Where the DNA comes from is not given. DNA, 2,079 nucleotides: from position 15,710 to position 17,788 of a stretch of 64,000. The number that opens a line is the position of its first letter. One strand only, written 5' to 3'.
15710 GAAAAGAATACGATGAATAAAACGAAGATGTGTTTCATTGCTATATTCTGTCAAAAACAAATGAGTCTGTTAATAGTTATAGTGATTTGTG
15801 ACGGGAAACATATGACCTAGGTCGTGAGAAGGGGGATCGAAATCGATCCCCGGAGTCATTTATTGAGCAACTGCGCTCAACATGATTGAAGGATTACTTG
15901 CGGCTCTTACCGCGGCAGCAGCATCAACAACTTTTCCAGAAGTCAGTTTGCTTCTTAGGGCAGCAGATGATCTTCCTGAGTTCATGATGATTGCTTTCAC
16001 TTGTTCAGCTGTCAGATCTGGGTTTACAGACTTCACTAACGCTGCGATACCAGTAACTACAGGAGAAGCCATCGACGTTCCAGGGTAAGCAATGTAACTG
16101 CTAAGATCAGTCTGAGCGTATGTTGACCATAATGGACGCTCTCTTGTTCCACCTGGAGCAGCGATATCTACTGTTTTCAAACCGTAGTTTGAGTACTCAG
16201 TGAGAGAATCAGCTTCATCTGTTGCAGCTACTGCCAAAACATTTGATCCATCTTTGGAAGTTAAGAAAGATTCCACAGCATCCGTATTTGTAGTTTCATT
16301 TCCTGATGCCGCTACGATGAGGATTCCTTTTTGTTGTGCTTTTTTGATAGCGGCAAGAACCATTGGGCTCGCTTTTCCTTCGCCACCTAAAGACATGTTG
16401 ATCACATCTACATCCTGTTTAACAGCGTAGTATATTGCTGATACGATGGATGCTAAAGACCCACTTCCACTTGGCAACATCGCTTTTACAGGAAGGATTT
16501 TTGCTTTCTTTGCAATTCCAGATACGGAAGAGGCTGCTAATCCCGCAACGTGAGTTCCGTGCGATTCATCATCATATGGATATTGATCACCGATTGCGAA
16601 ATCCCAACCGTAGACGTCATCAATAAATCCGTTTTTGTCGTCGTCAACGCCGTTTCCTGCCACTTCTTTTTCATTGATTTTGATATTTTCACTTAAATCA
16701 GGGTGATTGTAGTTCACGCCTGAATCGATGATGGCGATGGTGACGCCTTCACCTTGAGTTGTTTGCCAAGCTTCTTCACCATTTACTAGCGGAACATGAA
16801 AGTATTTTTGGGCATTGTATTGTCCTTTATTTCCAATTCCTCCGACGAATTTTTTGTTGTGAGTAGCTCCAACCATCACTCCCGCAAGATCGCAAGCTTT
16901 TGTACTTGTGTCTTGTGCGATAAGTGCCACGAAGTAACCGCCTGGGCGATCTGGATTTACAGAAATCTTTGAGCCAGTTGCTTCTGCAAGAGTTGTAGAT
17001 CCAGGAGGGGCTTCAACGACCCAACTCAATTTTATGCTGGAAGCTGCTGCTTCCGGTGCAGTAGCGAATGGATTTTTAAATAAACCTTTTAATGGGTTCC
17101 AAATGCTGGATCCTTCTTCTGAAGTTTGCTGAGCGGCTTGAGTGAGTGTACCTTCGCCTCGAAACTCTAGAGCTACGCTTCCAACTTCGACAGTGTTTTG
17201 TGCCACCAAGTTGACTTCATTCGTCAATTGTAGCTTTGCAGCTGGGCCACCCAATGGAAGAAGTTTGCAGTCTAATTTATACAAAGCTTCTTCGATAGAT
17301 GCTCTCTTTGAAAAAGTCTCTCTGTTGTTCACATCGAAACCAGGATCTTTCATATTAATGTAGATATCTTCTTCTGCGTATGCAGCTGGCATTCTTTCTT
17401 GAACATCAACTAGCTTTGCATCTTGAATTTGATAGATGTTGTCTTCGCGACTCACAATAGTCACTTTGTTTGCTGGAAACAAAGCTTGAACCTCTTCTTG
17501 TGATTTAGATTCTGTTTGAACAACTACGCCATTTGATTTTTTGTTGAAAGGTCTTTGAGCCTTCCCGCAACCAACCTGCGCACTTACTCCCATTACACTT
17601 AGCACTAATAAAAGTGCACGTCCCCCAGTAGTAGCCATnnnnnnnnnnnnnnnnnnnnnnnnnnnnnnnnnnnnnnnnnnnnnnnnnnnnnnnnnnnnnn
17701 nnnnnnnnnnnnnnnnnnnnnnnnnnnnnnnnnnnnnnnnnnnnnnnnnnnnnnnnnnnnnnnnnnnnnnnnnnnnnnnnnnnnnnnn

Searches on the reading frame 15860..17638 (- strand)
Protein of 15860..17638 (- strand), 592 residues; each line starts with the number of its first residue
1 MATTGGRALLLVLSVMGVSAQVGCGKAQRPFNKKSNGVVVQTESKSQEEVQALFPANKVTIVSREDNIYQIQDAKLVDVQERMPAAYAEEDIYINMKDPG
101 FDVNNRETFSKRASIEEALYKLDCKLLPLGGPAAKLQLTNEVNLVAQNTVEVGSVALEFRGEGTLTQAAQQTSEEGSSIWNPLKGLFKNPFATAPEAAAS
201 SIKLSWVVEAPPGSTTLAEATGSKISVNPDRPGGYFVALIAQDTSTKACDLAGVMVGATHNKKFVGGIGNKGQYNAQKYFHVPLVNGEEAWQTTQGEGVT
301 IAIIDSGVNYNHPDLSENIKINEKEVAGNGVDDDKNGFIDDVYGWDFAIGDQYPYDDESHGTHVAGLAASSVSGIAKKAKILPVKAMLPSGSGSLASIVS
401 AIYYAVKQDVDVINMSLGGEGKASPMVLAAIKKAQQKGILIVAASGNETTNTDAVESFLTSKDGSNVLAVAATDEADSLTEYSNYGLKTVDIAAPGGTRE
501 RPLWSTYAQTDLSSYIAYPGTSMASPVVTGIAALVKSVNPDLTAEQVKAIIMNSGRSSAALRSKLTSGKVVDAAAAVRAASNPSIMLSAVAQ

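Call 14: search_protein_families(library=pfam, proteins=[window:15860-17638:-])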
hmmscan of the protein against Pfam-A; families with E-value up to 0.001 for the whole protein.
window:15860-17638:- (592 aa): 1 family
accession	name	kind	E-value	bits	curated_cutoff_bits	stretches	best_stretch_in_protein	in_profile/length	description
PF00082.27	Peptidase_S8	-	1.7e-58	198.7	21.8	1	296-555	1-273/288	Subtilase family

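Call 15: find_related_loci(query=window:15860-17638:-, collection=genome_contigs, flank=3000)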
Query window:15860-17638:- (592 aa) in genome_contigs; peptide patterns used: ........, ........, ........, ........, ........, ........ (x = any residue, [..] = any of these).
600 stretches matched a pattern (row limit reached: there are more); 566 encode a relative of the query (tblastn E <= 1e-3); the best 80 are kept; 80 distinct loci.
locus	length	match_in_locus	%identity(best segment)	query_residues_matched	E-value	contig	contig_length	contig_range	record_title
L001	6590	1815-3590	96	1-592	0e+0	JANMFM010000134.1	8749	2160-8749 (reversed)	MAG: Bdellovibrionales bacterium isolate OTE_70b_metabat_204 OTE_70b_k141_3325305, whole genome shotgun sequence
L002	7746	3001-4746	52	4-589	0e+0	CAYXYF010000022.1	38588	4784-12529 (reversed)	MAG TPA_asm: uncultured Bdellovibrionales bacterium isolate SRP220891_co3_166 genome assembly, contig: NODE_974_length_3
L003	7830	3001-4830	35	7-580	1e-100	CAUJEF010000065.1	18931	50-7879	MAG: Bdellovibrionota bacterium isolate KLAP141 genome assembly, contig: KLAP141_324404, whole genome shotgun sequence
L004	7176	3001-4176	39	206-583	5e-74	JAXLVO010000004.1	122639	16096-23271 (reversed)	MAG: Bacteriovoracaceae bacterium isolate STL-BDE1 C1.279.fa-4, whole genome shotgun sequence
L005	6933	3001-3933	40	260-577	5e-66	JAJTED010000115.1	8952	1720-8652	MAG: Planctomycetaceae bacterium isolate 49628_E33.1 Sample_49628_scaffold_6945, whole genome shotgun sequence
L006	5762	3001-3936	40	260-578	3e-65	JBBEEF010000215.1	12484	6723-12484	MAG: Pirellulales bacterium isolate LejiaF_68_39 Lejia_F_7084_length_12484_cov_23, whole genome shotgun sequence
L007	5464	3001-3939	41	289-588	8e-65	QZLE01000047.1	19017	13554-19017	MAG: Gammaproteobacteria bacterium isolate Madre6 k127_183568, whole genome shotgun sequence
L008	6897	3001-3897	41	285-578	1e-64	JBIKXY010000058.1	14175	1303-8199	MAG: Pirellulales bacterium isolate ME2015-10-06_3300042338_group6_bin114 Rohwer_bin1715_scaffold_1268_c1, whole genome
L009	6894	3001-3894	42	285-577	4e-64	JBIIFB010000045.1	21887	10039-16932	MAG: Pirellulales bacterium isolate ME2001-04-10pf_3300042886_group1_bin5 Rohwer_bin1730_scaffold_478_c2, whole genome s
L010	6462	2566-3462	42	285-578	2e-64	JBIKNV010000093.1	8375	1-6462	MAG: Pirellulales bacterium isolate ME2014-10-11_3300043567_group5_bin50 Rohwer_bin1675_scaffold_5877_c1, whole genome s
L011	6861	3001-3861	44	289-582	5e-62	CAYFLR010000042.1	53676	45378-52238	MAG TPA_asm: uncultured bacterium isolate ERP019367_co2_29 genome assembly, contig: NODE_587_length_53676_cov_3.069301,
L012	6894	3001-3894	42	285-577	3e-61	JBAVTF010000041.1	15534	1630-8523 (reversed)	MAG: Pirellulales bacterium isolate MFD03852_ilm_asm_bin10 k127_24987, whole genome shotgun sequence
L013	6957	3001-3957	41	261-577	2e-60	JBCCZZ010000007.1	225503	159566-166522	MAG: Planctomycetota bacterium isolate P01_F01_bin.47 k141_2860097_length_225503_cov_25.3372, whole genome shotgun seque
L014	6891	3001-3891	41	285-580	6e-60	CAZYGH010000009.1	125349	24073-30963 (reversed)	MAG TPA_asm: uncultured Verrucomicrobiota bacterium isolate binchicken_co309_146 genome assembly, contig: NODE_52_length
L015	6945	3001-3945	40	285-592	8e-59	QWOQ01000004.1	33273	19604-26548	MAG: Planctomycetota bacterium isolate RH-20APR16-plancto3 RH-20APR16-C1870, whole genome shotgun sequence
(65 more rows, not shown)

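Call 20: find_homologous_proteins(query=window:15860-17638:-, max_evalue=1e-60)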
Query window:15860-17638:- (592 aa): 84 proteins with E <= 1e-60 among 8000 candidates.
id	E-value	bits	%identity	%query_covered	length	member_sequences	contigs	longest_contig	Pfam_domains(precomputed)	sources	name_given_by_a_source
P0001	0.0e+0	1251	96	100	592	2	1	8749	PF00082.28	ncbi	-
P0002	6.1e-277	938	72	99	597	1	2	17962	PF00082.28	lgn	-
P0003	5.4e-263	892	72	99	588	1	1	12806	PF00082.28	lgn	-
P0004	3.6e-227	773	64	94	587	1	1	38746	PF00082.28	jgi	jgi:subtilisin family serine protease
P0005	3.0e-223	760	62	96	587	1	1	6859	PF00082.28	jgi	jgi:subtilisin family serine protease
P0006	3.3e-220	750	61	98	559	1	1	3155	PF00082.28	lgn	-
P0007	4.4e-220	750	62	99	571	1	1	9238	PF00082.28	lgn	-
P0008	1.0e-219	749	61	95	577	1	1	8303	PF00082.28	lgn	-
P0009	2.3e-217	741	60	99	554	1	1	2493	PF00082.28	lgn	-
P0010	5.4e-217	740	59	99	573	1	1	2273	PF00082.28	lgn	-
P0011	1.7e-195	669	56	97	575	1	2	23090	PF00082.28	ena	-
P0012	2.5e-187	642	52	99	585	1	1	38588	PF00082.28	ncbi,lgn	-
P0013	1.5e-185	636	52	99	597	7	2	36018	PF00082.28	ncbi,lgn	-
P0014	3.2e-149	516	64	64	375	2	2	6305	PF00082.28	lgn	-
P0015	1.7e-144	501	45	97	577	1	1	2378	PF00082.28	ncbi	-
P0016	1.4e-143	498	44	97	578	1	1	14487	PF00082.28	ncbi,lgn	-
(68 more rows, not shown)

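Call 21: find_encoding_contigs(protein=P0002, flank=2000, max_places=2)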
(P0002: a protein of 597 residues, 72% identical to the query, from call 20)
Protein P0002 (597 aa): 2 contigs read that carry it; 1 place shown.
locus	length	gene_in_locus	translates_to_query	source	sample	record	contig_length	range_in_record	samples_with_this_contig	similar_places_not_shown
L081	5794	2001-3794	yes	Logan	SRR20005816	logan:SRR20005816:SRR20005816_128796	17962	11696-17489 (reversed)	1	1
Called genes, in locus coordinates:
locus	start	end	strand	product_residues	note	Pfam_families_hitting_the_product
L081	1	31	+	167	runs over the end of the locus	?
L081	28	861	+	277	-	PF03618:Kinase-PPPase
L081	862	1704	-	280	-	PF00126:HTH_1, PF03466:LysR_substrate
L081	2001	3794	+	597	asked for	PF00082:Peptidase_S8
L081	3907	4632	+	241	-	-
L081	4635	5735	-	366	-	-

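Call 22: find_encoding_contigs(protein=P0003, flank=2000, max_places=2)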
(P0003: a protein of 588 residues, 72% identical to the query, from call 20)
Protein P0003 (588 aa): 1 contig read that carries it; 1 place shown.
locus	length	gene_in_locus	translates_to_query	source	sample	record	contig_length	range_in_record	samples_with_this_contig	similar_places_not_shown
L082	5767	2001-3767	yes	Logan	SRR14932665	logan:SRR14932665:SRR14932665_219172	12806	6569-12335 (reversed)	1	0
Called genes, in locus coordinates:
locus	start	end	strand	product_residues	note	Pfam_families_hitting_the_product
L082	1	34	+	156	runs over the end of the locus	-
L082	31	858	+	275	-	PF03618:Kinase-PPPase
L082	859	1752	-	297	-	PF00126:HTH_1, PF03466:LysR_substrate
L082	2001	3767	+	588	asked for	PF00082:Peptidase_S8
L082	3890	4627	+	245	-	-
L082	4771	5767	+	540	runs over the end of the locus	PF05548:Peptidase_M11, PF01400:Astacin (weak), PF17957:Big_7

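Call 23: find_encoding_contigs(protein=P0004, flank=2000, max_places=2)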
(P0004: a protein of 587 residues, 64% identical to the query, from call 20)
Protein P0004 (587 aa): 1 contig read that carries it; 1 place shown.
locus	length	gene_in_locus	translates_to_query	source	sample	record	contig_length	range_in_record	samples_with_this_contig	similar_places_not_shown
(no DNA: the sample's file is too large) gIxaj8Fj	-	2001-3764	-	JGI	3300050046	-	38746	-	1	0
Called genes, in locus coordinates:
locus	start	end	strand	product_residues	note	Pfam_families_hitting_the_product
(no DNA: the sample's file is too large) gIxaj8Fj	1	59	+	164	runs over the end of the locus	-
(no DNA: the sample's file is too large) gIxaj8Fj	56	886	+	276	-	PF03618:Kinase-PPPase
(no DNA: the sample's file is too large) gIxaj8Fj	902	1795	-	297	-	PF00126:HTH_1, PF03466:LysR_substrate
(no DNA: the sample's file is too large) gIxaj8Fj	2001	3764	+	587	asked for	PF00082:Peptidase_S8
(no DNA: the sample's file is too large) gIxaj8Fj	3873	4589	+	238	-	-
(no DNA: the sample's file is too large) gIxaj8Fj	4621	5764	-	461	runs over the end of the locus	PF00675:Peptidase_M16, PF05193:Peptidase_M16_C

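Call 24: find_encoding_contigs(protein=P0005, flank=2000, max_places=2)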
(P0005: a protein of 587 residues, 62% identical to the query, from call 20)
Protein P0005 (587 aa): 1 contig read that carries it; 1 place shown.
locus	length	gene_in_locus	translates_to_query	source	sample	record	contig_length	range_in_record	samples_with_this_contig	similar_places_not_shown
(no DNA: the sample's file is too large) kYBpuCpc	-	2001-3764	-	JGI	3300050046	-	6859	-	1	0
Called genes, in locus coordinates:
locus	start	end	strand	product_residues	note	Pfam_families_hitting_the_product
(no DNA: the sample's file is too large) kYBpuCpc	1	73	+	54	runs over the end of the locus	?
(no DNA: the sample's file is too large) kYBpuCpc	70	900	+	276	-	PF03618:Kinase-PPPase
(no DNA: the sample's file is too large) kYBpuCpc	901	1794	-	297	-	PF00126:HTH_1, PF03466:LysR_substrate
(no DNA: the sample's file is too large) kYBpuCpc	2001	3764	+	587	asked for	PF00082:Peptidase_S8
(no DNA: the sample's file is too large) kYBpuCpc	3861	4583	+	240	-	-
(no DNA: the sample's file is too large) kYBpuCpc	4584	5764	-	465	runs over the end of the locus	PF00675:Peptidase_M16, PF05193:Peptidase_M16_C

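Call 25: find_encoding_contigs(protein=P0007, flank=2000, max_places=2)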
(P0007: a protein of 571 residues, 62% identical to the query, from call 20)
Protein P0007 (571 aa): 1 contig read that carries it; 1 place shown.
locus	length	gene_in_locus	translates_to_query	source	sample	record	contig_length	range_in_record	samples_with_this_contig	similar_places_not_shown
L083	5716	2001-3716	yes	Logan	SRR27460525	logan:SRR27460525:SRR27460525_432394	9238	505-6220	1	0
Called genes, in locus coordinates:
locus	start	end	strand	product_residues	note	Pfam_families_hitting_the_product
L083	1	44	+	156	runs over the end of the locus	-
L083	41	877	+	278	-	PF03618:Kinase-PPPase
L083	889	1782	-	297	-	PF00126:HTH_1, PF03466:LysR_substrate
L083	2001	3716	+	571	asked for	PF00082:Peptidase_S8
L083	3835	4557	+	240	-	-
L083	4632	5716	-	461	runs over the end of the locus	PF00675:Peptidase_M16, PF05193:Peptidase_M16_C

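Call 26: find_encoding_contigs(protein=P0008, flank=2000, max_places=2)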
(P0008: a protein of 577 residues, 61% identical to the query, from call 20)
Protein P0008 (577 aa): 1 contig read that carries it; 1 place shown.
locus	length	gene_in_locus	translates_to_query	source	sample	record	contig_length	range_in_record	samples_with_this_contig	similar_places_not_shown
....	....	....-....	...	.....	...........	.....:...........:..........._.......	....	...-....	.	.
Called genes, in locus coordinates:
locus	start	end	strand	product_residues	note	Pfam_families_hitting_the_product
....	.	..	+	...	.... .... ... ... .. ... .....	-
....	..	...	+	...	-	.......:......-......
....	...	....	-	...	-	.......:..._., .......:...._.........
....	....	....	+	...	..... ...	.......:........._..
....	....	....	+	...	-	-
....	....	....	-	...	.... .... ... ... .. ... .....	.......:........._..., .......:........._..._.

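Call 27: find_encoding_contigs(protein=P0011, flank=2000, max_places=2)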
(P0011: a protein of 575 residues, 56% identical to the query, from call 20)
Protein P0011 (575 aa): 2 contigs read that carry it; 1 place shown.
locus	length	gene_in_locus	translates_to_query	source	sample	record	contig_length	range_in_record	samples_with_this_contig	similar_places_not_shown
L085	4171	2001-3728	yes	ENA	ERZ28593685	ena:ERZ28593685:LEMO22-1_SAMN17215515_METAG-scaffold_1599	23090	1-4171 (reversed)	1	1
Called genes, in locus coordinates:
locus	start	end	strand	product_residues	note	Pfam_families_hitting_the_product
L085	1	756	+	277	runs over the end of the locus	PF03618:Kinase-PPPase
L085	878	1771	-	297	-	PF00126:HTH_1, PF03466:LysR_substrate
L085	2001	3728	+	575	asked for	PF00082:Peptidase_S8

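Call 28: find_encoding_contigs(protein=P0013, flank=2000, max_places=2)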
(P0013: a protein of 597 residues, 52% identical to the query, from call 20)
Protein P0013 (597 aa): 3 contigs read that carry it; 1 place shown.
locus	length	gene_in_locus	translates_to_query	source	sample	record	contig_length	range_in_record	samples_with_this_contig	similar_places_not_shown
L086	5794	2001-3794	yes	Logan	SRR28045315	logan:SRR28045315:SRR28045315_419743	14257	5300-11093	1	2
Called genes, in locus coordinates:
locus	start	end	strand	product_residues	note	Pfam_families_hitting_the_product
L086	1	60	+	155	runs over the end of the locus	-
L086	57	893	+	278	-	PF03618:Kinase-PPPase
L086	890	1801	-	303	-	PF00126:HTH_1, PF03466:LysR_substrate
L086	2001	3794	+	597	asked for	PF00082:Peptidase_S8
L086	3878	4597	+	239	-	-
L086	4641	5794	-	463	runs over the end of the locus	PF00675:Peptidase_M16 (weak), PF05193:Peptidase_M16_C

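Call 30: find_encoding_contigs(protein=P0016, flank=2000, max_places=2)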
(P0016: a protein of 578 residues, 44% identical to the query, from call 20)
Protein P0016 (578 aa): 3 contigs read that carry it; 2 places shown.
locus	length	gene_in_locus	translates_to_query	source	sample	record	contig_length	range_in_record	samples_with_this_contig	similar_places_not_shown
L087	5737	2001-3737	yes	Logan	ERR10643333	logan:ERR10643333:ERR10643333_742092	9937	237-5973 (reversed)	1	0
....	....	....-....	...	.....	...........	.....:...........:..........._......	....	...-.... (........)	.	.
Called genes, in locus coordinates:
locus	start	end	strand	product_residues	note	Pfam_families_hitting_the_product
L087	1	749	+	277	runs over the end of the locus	PF03618:Kinase-PPPase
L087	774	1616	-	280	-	PF00126:HTH_1, PF03466:LysR_substrate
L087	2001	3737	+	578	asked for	PF00082:Peptidase_S8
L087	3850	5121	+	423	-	PF25390:WD40_RLD, PF00415:RCC1, PF25390:WD40_RLD, PF13540:RCC1_2, PF24681:Kelch_KLHDC2_KLHL20_DRC7 (weak), PF13540:RCC1_2 (weak), PF00415:RCC1 (weak), PF13540:RCC1_2, +1 more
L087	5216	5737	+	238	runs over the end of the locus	-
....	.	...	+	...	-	?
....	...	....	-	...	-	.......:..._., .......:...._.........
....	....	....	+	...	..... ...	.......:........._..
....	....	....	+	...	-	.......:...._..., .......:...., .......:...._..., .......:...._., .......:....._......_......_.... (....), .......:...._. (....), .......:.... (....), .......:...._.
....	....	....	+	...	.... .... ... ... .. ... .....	-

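Call 31: find_encoding_contigs(protein=P0006, flank=2000, max_places=2)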
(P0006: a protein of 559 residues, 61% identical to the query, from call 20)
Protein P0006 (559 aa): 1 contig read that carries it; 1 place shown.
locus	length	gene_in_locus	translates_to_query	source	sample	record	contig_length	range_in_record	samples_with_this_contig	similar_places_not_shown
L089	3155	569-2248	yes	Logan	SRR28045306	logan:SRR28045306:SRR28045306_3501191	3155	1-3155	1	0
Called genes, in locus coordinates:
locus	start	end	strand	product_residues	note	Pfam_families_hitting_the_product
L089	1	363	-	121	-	?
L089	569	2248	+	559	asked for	PF00082:Peptidase_S8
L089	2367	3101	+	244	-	-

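Call 32: find_related_loci(query=A1, collection=metagenome_contigs, flank=1500)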
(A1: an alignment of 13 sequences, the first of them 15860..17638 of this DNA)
Query A1 (592 aa) in metagenome_contigs; peptide patterns used: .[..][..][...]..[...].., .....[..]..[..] (x = any residue, [..] = any of these).
600 stretches matched a pattern (row limit reached: there are more); 560 encode a relative of the query (tblastn E <= 1e-3); the best 80 are kept; 80 distinct loci.
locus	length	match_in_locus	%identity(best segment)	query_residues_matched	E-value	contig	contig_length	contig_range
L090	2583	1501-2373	41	285-577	3e-64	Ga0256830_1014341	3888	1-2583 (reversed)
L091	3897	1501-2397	40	285-585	9e-61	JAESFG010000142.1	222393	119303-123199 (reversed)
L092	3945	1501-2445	41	285-591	2e-60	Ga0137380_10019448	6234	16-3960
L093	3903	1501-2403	41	285-583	3e-60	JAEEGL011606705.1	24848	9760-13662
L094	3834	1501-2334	44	285-554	5e-60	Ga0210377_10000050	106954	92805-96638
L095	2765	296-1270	39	261-582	1e-59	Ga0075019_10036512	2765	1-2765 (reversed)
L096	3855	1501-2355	42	285-568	5e-58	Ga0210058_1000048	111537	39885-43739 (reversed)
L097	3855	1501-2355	42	285-568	8e-58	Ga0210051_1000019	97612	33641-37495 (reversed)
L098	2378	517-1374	40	285-570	8e-59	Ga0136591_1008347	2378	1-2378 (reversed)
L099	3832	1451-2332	39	291-584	1e-57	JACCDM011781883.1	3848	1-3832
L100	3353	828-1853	37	240-589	9e-58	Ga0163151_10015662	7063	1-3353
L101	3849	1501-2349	41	285-568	3e-57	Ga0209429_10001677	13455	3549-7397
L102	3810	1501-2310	44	285-554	2e-57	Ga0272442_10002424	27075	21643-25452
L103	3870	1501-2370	40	285-577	5e-57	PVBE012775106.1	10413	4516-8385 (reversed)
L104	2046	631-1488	38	290-577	2e-57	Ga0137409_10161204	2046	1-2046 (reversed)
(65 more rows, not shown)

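Call 37: find_encoding_contigs(protein=P0009, flank=2000, max_places=3)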
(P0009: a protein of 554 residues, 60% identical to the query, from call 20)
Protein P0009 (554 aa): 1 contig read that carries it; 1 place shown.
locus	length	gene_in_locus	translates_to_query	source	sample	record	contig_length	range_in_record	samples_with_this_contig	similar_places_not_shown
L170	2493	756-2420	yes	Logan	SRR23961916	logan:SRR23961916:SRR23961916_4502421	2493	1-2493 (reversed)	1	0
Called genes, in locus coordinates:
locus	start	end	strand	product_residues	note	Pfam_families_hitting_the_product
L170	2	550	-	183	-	?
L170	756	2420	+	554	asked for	PF00082:Peptidase_S8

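Call 38: find_encoding_contigs(protein=P0010, flank=2000, max_places=3)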
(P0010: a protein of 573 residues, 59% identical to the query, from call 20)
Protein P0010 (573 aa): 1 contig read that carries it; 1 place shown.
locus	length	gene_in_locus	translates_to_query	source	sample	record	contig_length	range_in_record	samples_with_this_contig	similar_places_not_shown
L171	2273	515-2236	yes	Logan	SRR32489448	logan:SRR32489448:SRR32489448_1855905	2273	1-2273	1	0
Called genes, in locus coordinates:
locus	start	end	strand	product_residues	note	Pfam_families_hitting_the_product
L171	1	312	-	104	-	?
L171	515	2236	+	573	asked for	PF00082:Peptidase_S8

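Call 68: search_protein_families(library=ncbifam, proteins=[window:15860-17638:-], max_evalue=0.01)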
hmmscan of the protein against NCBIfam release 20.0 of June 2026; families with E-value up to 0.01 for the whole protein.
window:15860-17638:- (592 aa): 8 families
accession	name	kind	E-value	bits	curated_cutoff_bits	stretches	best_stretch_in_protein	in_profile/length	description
TIGR03921.1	T7SS_mycosin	equivalog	1.4e-45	156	278.75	1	288-584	4-292/353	type VII secretion-associated serine protease mycosin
NF033595.1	denti_PrtP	equivalog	1.9e-21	76.3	300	2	395-578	324-506/606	dentilisin complex serine proteinase subunit PrtP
TIGR03895.1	protease_PatA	subfamily_domain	3.4e-18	65.7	421.05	1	361-556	2-201/606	PatA/PatG family cyanobactin maturation protease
NF049966.1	QH_SP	equivalog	4e-15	55.8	165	1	301-448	2-125/219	subtilisin-like serine protease QhpE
NF040553.1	SGO_0316_fam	subfamily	1.4e-08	32.9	1400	2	294-451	283-467/1486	SGO_0316/SGO_0317 family LPXTG-anchored serine peptidase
NF040809.1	germ_prot_CspBA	exception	8.1e-07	27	1250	1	294-467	649-842/1099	bifunctional germination protease/germinant receptor pseudoprotease CspBA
NF042956.1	IteS_antiphage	equivalog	2e-05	23.1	900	1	355-451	288-397/747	S8 family anti-phage peptidase IteS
NF040808.2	CspC_non_triad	exception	3.3e-05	22.5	675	1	289-317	88-116/556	bile acid germinant receptor pseudoprotease CspC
